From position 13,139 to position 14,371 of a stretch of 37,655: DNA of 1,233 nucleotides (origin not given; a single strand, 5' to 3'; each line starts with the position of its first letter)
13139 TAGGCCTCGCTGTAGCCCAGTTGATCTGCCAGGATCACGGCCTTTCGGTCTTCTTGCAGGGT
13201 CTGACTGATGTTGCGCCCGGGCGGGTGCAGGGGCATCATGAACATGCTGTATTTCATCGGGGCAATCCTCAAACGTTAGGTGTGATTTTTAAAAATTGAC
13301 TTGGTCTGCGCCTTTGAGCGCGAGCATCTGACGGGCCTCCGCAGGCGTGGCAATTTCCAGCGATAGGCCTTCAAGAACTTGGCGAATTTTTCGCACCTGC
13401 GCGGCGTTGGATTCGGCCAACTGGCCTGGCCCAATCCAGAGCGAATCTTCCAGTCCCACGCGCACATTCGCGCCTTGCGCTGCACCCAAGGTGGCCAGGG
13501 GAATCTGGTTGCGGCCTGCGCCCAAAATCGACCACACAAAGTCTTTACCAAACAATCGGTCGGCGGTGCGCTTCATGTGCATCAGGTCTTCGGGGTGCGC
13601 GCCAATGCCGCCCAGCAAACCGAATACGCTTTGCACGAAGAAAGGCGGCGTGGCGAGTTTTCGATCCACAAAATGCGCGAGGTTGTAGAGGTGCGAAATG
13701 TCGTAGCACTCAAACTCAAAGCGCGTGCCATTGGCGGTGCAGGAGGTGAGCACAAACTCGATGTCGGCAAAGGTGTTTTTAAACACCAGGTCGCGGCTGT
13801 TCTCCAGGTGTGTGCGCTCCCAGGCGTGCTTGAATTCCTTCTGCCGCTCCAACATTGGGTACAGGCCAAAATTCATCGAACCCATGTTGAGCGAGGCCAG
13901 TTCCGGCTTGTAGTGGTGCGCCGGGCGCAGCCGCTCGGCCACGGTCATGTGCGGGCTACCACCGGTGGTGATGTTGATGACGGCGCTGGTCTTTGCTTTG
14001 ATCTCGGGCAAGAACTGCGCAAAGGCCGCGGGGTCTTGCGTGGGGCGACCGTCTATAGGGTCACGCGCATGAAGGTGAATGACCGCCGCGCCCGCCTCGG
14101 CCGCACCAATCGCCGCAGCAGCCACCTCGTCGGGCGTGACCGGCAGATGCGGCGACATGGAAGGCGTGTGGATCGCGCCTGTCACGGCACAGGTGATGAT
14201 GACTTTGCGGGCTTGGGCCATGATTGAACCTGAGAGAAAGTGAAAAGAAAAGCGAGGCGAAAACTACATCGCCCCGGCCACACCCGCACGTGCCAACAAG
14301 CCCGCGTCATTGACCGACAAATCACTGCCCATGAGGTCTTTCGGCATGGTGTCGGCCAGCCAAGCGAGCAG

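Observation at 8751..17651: Nine-gene, tightly coupled catabolic operon of unknown substrate, bracketed by two beta-propellers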

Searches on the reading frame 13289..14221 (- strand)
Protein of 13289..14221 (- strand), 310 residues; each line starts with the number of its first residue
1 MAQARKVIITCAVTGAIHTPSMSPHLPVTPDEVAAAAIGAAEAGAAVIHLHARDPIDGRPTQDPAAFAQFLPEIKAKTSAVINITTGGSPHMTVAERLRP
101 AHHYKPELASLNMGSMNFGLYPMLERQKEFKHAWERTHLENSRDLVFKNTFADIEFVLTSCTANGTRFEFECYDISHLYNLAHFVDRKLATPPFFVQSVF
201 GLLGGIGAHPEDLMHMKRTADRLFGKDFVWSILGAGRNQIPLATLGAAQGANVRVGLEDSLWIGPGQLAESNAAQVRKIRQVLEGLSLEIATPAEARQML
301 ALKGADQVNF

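Call 3: search_protein_families(library=pfam, proteins=[window:13289-14221:-])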
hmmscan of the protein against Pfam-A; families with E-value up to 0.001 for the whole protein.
window:13289-14221:- (310 aa): 1 family
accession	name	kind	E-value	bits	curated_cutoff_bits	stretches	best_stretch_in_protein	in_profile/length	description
PF05853.18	BKACE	-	5.4e-108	360.9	24.8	1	6-302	1-274/274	beta-keto acid cleavage enzyme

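Call 4: search_protein_families(library=ncbifam, proteins=[window:13289-14221:-])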
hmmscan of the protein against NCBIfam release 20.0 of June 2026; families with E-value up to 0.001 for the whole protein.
window:13289-14221:- (310 aa): 4 families
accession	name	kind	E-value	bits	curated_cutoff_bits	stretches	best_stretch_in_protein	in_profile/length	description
NF053538.1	DixhxACActTsKce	equivalog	2.3e-168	559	430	1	1-310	1-310/310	3,5-dioxohexanoate:acetyl-CoA acetone transferase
NF052387.1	Lys_ferment_KCE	equivalog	7.2e-68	228.9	382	2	6-121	1-114/267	3-keto-5-aminohexanoate cleavage enzyme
NF052389.1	Lys_KAL_CLE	exception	8.1e-49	166.5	725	2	5-119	169-281/440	bifunctional 3-aminobutyryl-CoA ammonia lyase/3-keto-5-aminohexanoate cleavage enzyme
NF053568.1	3OXCoAcCUPNH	equivalog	5.8e-47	160.2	350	2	141-303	112-273/274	3-oxoadipate:acetyl-CoA acetyltransferase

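Call 14: find_related_loci(query=window:13289-14221:-, collection=genome_contigs, flank=10000)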
Query window:13289-14221:- (310 aa) in genome_contigs; peptide patterns used: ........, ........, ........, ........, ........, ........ (x = any residue, [..] = any of these).
600 stretches matched a pattern (row limit reached: there are more); 537 encode a relative of the query (tblastn E <= 1e-3); the best 80 are kept; 80 distinct loci.
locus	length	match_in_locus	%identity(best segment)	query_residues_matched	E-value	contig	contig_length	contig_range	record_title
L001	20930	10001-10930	98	1-310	0e+0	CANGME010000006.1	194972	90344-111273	MAG: Comamonadaceae bacterium isolate Jr-29jan18-9 genome assembly, contig: Jr-29jan18-C7, whole genome shotgun sequence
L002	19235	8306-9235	98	1-310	0e+0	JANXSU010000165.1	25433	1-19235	MAG: Comamonadaceae bacterium isolate 337R_metabat_76 337R_k141_1075549, whole genome shotgun sequence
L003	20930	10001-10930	88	1-310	2e-179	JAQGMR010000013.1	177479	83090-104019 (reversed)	MAG: Herminiimonas sp. isolate RYN_566 scaffold_3552907, whole genome shotgun sequence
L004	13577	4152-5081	82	1-310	2e-177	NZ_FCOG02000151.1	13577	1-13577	Caballeronia arationis isolate LMG 29324 contig000151, whole genome shotgun sequence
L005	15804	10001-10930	83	1-310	6e-176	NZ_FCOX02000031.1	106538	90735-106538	Caballeronia calidae isolate LMG 29321 contig000031, whole genome shotgun sequence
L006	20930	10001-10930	82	1-310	2e-175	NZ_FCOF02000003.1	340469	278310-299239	Caballeronia catudaia isolate LMG 29318, whole genome shotgun sequence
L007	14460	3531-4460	82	1-310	2e-175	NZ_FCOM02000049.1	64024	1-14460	Caballeronia arvi isolate LMG 29317, whole genome shotgun sequence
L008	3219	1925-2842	83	5-310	0e+0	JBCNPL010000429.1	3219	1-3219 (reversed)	MAG: Paraburkholderia sp. isolate SMAGNO152 Contig429, whole genome shotgun sequence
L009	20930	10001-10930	82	1-310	9e-175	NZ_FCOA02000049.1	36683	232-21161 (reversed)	Caballeronia hypogeia isolate LMG 29322 contig000049, whole genome shotgun sequence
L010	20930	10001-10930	82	1-310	1e-174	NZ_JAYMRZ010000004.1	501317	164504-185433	Paraburkholderia phymatum strain JPY584 NODE_4_length_501317_cov_32.022892, whole genome shotgun sequence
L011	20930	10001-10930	82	1-310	8e-175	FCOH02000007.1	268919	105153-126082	Burkholderia peredens type strain LMG 29314 genome assembly, contig: contig000007, whole genome shotgun sequence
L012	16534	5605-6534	82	1-310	1e-174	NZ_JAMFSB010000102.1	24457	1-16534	MAG: Paraburkholderia sp. isolate NGEE_A_bin36 k127_274014, whole genome shotgun sequence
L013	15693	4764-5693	83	1-310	7e-174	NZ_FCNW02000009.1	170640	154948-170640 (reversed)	Caballeronia humi isolate LMG 22934 contig000009, whole genome shotgun sequence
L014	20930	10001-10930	82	1-310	5e-174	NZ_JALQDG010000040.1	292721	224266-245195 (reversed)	Caballeronia sp. INDeC2 NODE_9_length_292721_cov_73.4877, whole genome shotgun sequence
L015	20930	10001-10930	83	1-310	1e-172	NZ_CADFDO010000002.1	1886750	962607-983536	Burkholderia sp. BCC0044, whole genome shotgun sequence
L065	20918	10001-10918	76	5-310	1e-152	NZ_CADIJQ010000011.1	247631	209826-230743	Achromobacter kerstersii strain LMG 3441 isolate LMG 3441, whole genome shotgun sequence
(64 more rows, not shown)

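Call 24: search_solved_structures(query=window:13289-14221:-, max_evalue=0.001, show_alignments=2)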
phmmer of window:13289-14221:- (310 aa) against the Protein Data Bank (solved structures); distinct sequences matched with E-value up to 0.001: 14.
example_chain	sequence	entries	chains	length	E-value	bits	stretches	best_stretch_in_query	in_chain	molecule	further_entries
3e49_A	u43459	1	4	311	1e-180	602.8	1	1-310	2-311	uncharacterized protein DUF849 with a TIM barrel fold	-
8rio_A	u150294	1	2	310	1.8e-140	470.6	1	5-310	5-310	3-keto-5-aminohexanoate cleavage protein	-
8rip_A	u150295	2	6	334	2.4e-140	470.2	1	5-310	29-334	3-keto-5-aminohexanoate cleavage protein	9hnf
3e02_A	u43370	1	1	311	1.3e-128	431.7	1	1-310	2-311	uncharacterized protein DUF849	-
3lot_A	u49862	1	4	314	1.2e-101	343.2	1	6-310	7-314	uncharacterized protein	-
2y7d_A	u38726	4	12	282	6.5e-39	137.2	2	7-119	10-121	3-KETO-5-AMINOHEXANOATE CLEAVAGE ENZYME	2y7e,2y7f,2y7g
9zsc_A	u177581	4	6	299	1.7e-34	122.7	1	4-302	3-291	3-keto-5-aminohexanoate cleavage protein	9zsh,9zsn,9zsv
3c6c_A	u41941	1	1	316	2.9e-34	121.9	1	3-302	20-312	3-keto-5-aminohexanoate cleavage enzyme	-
3fa5_A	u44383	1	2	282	5.1e-30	108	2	164-303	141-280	protein of unknown function (DUF849)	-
3no5_A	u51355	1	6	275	2.6e-28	102.4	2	154-302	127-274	Uncharacterized protein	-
3chv_A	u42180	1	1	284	3.8e-25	92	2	6-119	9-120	Prokaryotic domain of unknown function (DUF849) with a TIM barrel fold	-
5zmu_A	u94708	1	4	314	1.4e-23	86.9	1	22-302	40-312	Cis-epoxysuccinate hydrolase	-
5zmy_A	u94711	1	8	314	3.8e-23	85.5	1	22-302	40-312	Cis-epoxysuccinate hydrolase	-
4nna_A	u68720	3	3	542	1.2e-07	34.6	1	20-64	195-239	OBCA, Oxalate Biosynthetic Component A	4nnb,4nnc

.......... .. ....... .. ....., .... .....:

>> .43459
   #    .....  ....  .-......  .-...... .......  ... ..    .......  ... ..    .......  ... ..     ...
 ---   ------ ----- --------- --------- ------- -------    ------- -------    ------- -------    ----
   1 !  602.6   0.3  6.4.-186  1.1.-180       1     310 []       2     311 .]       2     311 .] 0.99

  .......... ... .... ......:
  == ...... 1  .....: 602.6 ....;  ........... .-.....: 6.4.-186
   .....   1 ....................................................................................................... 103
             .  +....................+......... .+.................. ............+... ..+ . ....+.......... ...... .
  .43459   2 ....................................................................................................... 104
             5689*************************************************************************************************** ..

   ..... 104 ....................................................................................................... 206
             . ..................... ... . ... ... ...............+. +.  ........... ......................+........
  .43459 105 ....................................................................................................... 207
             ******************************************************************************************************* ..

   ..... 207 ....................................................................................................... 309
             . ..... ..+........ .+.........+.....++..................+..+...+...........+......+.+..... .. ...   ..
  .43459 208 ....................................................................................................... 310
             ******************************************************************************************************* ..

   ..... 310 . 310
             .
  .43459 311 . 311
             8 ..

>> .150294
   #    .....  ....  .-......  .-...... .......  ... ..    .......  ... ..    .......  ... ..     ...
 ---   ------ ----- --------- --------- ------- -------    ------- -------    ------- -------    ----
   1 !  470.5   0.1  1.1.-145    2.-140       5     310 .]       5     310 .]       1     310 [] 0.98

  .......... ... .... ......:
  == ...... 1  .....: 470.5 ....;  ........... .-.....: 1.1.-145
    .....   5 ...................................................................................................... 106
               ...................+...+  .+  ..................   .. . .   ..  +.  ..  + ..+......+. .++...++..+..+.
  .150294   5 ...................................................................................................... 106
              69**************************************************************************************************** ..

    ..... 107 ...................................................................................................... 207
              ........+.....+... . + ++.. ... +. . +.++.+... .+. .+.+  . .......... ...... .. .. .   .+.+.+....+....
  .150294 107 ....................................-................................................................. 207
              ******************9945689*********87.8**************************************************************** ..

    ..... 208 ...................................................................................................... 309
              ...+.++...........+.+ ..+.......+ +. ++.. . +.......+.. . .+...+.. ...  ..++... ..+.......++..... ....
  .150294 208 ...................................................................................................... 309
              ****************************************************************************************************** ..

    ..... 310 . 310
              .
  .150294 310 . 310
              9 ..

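Call 86: search_solved_structures(query=L065:8255-9037:+, max_evalue=1e-30)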
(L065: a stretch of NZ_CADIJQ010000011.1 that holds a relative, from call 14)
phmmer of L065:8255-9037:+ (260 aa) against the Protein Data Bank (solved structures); distinct sequences matched with E-value up to 1e-30: 70 (the best 60 are shown).
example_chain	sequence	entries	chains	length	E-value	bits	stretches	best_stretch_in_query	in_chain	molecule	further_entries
5unl_A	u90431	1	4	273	1.3e-69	237.7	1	7-256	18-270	3-ketoacyl-ACP reductase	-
8y4j_A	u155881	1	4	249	6.6e-42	147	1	7-254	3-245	SDR family oxidoreductase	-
8xwk_A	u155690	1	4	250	7.9e-42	146.7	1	7-254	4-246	SDR family oxidoreductase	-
8y11_A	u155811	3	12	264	8.4e-42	146.6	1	7-254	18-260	SDR family oxidoreductase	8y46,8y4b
2et6_A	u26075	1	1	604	4.2e-41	144.3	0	7-188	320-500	(3R)-hydroxyacyl-CoA dehydrogenase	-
4dqx_A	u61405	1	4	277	1.6e-40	142.4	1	2-255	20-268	Probable oxidoreductase protein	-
6zzq_A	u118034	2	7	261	1.8e-40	142.2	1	9-254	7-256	3-hydroxybutyrate dehydrogenase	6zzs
4nbu_A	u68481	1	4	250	1.5e-38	136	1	10-254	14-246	3-oxoacyl-(Acyl-carrier-protein) reductase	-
7e6o_C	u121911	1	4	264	2.7e-38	135.1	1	7-254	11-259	Short-chain dehydrogenase/reductase SDR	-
4ni5_A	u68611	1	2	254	6e-37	130.7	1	6-254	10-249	Oxidoreductase, short-chain dehydrogenase/reductase family protein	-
2ag5_A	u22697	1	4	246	1.4e-36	129.5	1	9-254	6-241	dehydrogenase/reductase (SDR family) member 6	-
4i5g_A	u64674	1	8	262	3.9e-36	128.1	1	9-255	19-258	Alclohol dehydrogenase/short-chain dehydrogenase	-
7o6p_A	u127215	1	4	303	4.4e-36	127.9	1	8-256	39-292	borneol dehydrogenase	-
8hjw_A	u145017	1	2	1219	4.5e-36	127.9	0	7-252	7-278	Short-chain dehydrogenase/reductase SDR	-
6zyz_A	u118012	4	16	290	5.4e-36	127.6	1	8-254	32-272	Borneol dehydrogenase from salvia rosmarinus | Borneol Dehydrogenase (salvia rosmarinus) apo structure | BORNEOL DEHYDROGENASE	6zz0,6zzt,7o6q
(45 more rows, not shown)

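Call 87: search_solved_structures(query=L065:9037-9993:+, max_evalue=1e-15)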
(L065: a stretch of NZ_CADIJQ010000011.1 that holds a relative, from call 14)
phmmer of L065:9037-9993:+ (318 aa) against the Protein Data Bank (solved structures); distinct sequences matched with E-value up to 1e-15: 40.
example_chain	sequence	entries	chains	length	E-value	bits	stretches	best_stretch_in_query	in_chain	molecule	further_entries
3ado_A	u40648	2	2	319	8.8e-72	245.3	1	8-311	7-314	Lambda-crystallin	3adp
3f3s_A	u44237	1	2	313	5.4e-68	232.9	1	8-311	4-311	Lambda-crystallin homolog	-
4om8_A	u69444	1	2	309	2.6e-36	128.8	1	7-241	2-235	5-formyl-3-hydroxy-2-methylpyridine 4-carboxylate 5-dehydrogenase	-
3mog_A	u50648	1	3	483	2.3e-26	96.1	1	7-257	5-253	Probable 3-hydroxybutyryl-CoA dehydrogenase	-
3hdh_A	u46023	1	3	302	9.4e-26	94.1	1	7-241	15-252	PROTEIN (L-3-HYDROXYACYL COA DEHYDROGENASE)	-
1f0y_A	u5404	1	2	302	3.8e-25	92.2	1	7-241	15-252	L-3-HYDROXYACYL-COA DEHYDROGENASE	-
3rqs_A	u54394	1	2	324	4.7e-25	91.8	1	7-241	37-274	Hydroxyacyl-coenzyme A dehydrogenase, mitochondrial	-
9fbd_A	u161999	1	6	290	4.8e-25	91.8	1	8-241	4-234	3-hydroxybutyryl-CoA dehydrogenase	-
1f12_A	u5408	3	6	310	5.3e-25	91.7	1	7-241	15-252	L-3-HYDROXYACYL-COA DEHYDROGENASE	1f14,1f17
3had_A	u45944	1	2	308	7.6e-25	91.2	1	7-241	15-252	PROTEIN (L-3-HYDROXYACYL COA DEHYDROGENASE)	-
1lsj_A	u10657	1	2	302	9.8e-25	90.8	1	7-241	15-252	3-HYDROXYACYL-COA DEHYDROGENASE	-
1il0_A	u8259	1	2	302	9.8e-25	90.8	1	7-241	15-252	3-hydroxyacyl-CoA dehydrogenase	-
1lso_A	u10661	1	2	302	9.9e-25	90.8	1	7-241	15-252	3-HYDROXYACYL-COA DEHYDROGENASE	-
1m76_A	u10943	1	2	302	1.9e-24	89.9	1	7-241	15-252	3-HYDROXYACYL-COA DEHYDROGENASE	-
1m75_A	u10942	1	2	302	1.9e-24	89.9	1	7-241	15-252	3-HYDROXYACYL-COA DEHYDROGENASE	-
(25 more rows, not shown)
